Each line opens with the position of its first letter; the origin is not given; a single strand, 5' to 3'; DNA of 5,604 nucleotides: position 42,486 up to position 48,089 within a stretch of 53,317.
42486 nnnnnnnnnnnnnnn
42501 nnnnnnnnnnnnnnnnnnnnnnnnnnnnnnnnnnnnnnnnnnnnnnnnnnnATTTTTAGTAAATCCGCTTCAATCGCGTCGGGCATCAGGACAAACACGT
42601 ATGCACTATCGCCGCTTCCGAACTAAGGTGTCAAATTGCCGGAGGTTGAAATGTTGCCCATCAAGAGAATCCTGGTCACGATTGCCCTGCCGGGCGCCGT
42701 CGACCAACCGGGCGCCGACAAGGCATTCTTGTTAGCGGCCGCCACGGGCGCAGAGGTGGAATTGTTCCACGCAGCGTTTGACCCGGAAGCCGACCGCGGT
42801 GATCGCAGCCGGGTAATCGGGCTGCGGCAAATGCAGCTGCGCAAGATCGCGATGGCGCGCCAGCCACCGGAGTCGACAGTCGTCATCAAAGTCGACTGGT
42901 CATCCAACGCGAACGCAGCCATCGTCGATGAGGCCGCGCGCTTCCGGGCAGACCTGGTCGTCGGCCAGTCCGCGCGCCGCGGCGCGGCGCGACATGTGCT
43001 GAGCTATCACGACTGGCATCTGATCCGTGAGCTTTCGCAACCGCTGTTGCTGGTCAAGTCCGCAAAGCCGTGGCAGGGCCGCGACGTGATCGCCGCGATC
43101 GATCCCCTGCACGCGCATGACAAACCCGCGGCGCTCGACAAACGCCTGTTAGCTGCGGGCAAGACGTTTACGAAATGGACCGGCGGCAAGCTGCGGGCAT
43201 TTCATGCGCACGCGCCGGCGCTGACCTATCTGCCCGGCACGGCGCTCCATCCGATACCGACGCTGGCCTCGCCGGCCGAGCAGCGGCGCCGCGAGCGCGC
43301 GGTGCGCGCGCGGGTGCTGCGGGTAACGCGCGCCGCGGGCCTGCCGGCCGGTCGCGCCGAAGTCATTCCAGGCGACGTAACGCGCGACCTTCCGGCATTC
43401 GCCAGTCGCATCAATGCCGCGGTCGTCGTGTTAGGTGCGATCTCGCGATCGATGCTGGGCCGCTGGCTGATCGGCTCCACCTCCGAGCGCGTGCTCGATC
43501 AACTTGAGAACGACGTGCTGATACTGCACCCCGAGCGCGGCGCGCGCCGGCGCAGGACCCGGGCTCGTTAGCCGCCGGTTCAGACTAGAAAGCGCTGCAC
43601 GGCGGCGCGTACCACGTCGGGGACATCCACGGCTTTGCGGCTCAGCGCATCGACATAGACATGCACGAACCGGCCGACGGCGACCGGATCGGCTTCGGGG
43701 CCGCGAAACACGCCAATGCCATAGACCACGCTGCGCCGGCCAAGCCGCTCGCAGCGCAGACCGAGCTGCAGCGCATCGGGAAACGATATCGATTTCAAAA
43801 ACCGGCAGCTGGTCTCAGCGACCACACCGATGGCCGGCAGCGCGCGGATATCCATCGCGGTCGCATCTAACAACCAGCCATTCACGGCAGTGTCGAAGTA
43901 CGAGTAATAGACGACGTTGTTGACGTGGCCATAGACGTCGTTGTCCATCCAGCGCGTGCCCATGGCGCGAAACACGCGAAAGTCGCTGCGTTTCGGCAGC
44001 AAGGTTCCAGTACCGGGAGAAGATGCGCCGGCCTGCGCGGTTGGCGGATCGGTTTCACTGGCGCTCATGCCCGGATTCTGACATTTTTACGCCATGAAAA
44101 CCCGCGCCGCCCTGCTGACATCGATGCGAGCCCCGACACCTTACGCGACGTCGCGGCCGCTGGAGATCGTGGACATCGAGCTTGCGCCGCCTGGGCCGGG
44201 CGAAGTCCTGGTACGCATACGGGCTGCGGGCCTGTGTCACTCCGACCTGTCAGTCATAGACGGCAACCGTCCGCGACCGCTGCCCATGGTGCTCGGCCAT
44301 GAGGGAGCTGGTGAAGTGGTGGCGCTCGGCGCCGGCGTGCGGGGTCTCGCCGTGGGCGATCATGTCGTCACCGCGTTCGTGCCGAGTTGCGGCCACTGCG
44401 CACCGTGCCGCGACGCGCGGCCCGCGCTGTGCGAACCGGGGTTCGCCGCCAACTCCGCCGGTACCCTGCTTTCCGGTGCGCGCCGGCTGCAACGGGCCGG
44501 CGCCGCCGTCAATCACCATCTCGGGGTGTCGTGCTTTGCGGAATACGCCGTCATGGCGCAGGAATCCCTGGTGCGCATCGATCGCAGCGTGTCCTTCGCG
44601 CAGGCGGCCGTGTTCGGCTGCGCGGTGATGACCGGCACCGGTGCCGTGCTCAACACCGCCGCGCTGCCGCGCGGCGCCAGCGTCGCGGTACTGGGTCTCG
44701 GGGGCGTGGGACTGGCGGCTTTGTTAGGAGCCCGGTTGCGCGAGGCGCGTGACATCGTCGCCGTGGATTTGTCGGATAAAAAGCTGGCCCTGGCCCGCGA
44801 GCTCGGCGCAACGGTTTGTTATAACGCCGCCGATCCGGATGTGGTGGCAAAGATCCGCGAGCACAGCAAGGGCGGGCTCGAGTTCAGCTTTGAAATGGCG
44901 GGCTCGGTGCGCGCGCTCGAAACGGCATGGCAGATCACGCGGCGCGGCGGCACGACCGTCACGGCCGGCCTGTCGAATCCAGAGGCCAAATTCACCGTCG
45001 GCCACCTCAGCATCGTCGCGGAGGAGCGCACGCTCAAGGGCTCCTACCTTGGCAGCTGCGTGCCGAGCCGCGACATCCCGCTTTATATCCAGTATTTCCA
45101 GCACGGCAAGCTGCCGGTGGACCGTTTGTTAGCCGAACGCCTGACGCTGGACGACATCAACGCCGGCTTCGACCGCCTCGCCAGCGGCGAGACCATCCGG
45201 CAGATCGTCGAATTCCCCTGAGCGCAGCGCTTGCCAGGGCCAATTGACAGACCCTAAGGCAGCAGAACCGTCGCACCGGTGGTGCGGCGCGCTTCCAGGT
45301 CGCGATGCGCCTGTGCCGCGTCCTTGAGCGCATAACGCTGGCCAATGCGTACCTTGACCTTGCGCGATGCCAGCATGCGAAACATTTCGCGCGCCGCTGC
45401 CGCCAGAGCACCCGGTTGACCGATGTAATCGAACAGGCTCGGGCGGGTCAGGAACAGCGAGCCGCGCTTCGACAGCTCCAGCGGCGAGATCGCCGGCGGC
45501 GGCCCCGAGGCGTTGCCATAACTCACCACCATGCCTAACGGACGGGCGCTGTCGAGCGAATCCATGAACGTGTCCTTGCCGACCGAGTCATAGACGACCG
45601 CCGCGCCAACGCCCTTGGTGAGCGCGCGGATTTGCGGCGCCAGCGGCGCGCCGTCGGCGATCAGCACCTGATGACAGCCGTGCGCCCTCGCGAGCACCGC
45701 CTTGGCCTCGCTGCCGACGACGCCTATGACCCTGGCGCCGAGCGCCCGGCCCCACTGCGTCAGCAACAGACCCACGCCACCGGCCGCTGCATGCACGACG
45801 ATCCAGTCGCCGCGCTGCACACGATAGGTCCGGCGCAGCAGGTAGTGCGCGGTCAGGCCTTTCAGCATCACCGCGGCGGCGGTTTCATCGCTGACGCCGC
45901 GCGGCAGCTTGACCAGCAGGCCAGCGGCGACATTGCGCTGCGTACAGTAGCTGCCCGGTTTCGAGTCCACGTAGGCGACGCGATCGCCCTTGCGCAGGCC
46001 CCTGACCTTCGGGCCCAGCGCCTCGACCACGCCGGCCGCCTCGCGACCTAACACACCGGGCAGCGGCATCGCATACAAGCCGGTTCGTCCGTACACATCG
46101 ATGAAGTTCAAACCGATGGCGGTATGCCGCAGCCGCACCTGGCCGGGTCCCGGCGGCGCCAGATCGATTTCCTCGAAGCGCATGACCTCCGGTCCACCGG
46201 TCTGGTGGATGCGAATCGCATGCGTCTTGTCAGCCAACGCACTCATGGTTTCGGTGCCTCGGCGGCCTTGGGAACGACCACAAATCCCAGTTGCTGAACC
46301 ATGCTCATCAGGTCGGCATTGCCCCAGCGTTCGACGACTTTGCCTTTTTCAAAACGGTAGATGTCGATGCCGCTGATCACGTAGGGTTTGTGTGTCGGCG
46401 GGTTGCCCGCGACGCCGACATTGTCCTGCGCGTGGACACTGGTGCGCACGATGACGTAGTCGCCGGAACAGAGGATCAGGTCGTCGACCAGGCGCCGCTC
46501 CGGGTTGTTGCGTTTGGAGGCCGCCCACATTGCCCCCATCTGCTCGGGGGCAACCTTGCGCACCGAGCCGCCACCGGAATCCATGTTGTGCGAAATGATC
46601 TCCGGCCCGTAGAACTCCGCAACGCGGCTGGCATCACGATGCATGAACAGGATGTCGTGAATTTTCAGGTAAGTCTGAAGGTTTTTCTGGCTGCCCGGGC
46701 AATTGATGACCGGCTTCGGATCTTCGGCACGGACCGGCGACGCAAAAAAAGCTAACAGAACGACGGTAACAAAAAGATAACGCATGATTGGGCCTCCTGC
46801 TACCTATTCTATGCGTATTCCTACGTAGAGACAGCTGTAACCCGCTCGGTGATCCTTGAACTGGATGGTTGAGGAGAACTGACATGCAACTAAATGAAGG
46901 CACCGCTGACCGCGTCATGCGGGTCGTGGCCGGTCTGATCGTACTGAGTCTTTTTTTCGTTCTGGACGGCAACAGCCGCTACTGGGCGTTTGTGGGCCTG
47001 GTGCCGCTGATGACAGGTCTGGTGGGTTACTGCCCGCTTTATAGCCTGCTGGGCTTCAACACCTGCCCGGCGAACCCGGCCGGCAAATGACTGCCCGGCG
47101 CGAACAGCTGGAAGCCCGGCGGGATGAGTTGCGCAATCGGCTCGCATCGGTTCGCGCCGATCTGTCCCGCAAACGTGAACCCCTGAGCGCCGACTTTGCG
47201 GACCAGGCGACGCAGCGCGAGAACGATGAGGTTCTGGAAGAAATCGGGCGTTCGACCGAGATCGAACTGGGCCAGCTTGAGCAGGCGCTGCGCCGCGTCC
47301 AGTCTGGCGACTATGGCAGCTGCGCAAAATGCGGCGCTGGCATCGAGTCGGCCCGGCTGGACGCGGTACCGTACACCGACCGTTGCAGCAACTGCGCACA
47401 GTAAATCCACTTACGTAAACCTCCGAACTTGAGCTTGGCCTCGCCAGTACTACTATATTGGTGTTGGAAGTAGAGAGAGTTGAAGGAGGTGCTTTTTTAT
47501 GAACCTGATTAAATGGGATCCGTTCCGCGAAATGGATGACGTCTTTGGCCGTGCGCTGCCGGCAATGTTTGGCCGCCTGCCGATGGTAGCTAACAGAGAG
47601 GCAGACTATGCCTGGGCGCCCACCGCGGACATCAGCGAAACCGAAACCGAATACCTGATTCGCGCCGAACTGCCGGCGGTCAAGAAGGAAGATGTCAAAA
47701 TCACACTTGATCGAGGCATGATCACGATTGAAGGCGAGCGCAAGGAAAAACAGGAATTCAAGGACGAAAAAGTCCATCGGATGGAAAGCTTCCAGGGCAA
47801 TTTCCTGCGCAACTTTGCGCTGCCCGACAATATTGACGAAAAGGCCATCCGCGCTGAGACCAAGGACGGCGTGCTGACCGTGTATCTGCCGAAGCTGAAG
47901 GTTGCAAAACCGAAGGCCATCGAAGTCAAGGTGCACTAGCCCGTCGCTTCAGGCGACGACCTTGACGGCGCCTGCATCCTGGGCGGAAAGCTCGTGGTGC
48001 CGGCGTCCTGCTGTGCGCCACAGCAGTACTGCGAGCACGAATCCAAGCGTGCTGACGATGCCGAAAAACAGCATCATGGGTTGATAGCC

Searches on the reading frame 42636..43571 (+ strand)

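Call 42: search_protein_families(library=pfam, proteins=[window:42636-43571:+], max_evalue=0.0001)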
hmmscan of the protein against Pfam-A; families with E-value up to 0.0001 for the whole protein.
window:42636-43571:+ (311 aa): 1 family
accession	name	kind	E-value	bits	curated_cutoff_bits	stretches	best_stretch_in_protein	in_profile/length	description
PF00582.32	Usp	-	2.5e-22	80.4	24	2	169-297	16-140/141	Universal stress protein family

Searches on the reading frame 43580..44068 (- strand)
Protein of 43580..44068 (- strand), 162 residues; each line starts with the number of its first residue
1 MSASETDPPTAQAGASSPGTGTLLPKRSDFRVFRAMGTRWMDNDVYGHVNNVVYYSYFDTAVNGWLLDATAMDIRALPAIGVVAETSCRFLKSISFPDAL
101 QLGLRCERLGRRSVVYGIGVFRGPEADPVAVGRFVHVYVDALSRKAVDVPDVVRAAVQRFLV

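Call 42: search_protein_families(library=pfam, proteins=[window:43580-44068:-], max_evalue=0.0001)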
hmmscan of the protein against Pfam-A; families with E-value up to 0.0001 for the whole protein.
window:43580-44068:- (162 aa): 2 families
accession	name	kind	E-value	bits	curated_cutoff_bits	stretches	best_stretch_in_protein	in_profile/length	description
PF13279.12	4HBT_2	-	3.4e-16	60.2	25.5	1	39-156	2-121/122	Thioesterase-like superfamily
PF03061.28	4HBT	-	1.4e-14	54.6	20.6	1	46-125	1-75/79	Thioesterase superfamily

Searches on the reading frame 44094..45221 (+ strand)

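Call 42: search_protein_families(library=pfam, proteins=[window:44094-45221:+], max_evalue=0.0001)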
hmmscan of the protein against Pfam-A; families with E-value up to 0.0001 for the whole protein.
window:44094-45221:+ (375 aa): 3 families
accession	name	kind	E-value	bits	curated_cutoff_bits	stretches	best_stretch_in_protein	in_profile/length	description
PF08240.17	ADH_N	-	1e-27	96.9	23.5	1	34-163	1-103/104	Alcohol dehydrogenase GroES-like domain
PF00107.32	ADH_zinc_N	-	6.3e-25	88.1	31.8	1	204-332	1-124/129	Zinc-binding dehydrogenase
PF16912.11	Glu_dehyd_C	-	6.6e-06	26.2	34.9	1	195-374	32-211/211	Glucose dehydrogenase C-terminus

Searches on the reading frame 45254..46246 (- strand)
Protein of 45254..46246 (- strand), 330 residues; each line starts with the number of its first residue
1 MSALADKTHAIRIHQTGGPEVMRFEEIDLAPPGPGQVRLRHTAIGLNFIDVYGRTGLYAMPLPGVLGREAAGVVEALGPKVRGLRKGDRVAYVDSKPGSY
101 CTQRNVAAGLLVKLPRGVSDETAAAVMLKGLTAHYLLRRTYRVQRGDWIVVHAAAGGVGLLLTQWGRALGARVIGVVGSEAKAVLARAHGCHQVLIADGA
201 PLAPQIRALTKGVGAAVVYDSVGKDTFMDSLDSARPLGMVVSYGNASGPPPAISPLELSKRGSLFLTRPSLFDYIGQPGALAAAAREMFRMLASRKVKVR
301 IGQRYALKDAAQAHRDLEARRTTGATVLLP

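Call 42: search_protein_families(library=pfam, proteins=[window:45254-46246:-], max_evalue=0.0001)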
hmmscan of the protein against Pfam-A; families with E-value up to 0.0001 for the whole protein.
window:45254-46246:- (330 aa): 3 families
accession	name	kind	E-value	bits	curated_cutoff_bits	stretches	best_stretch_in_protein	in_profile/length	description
PF00107.32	ADH_zinc_N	-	7.1e-19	68.5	31.8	1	157-257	1-101/129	Zinc-binding dehydrogenase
PF13602.12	ADH_zinc_N_2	-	1.2e-14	55.8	27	1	207-328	16-134/134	Zinc-binding dehydrogenase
PF08240.17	ADH_N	-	2e-14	54.2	23.5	1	33-104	1-75/104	Alcohol dehydrogenase GroES-like domain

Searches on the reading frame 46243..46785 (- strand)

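Call 42: search_protein_families(library=pfam, proteins=[window:46243-46785:-], max_evalue=0.0001)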
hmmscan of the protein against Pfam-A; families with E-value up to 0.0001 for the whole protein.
window:46243-46785:- (180 aa): 2 families
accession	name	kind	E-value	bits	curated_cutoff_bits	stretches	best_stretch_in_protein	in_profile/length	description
PF07366.18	SnoaL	-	8.1e-17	61.7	28.4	1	46-166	10-126/126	SnoaL-like polyketide cyclase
PF12680.13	SnoaL_2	-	7.9e-12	46.1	27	1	47-152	8-101/102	SnoaL-like domain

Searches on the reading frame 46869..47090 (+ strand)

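Call 42: search_protein_families(library=pfam, proteins=[window:46869-47090:+], max_evalue=0.0001)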
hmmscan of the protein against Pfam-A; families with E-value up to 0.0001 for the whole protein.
window:46869-47090:+ (73 aa): 1 family
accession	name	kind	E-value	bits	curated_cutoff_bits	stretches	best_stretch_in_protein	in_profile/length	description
PF11127.14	YgaP-like_TM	-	5.4e-22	78.2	25.3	1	6-68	1-65/66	Inner membrane protein YgaP-like, transmembrane domain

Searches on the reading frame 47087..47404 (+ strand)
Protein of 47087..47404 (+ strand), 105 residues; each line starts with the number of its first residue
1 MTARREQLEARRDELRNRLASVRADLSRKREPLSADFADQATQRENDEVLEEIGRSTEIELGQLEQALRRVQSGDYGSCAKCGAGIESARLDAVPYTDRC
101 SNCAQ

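Call 3: search_protein_families(library=pfam, proteins=[window:47087-47404:+], max_evalue=0.01)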
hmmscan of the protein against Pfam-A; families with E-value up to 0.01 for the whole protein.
window:47087-47404:+ (105 aa): 2 families
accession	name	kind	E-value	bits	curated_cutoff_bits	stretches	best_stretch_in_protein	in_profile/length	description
PF21173.2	DksA-like_N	-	2.7e-13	50.2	27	1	6-71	3-65/65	DnaK suppressor protein-like, N-terminal domain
PF01258.23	zf-dskA_traR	-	3.6e-09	36.9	24.9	1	74-105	1-32/36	Prokaryotic dksA/traR C4-type zinc finger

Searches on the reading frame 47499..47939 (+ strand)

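Call 3: search_protein_families(library=pfam, proteins=[window:47499-47939:+], max_evalue=0.01)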
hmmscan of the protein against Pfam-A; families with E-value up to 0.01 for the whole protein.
window:47499-47939:+ (146 aa): 3 families
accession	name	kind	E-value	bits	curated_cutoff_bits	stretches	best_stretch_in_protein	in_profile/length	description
PF00011.27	HSP20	-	3.1e-26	91.9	20.8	1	44-144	1-100/102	Hsp20/alpha crystallin family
PF17886.7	ArsA_HSP20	-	2.6e-08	33.7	22.5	1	50-129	2-62/63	HSP20-like domain found in ArsA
PF18046.7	FKBP26_C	-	0.005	17.4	27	0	51-78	6-33/72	FKBP26_C-terminal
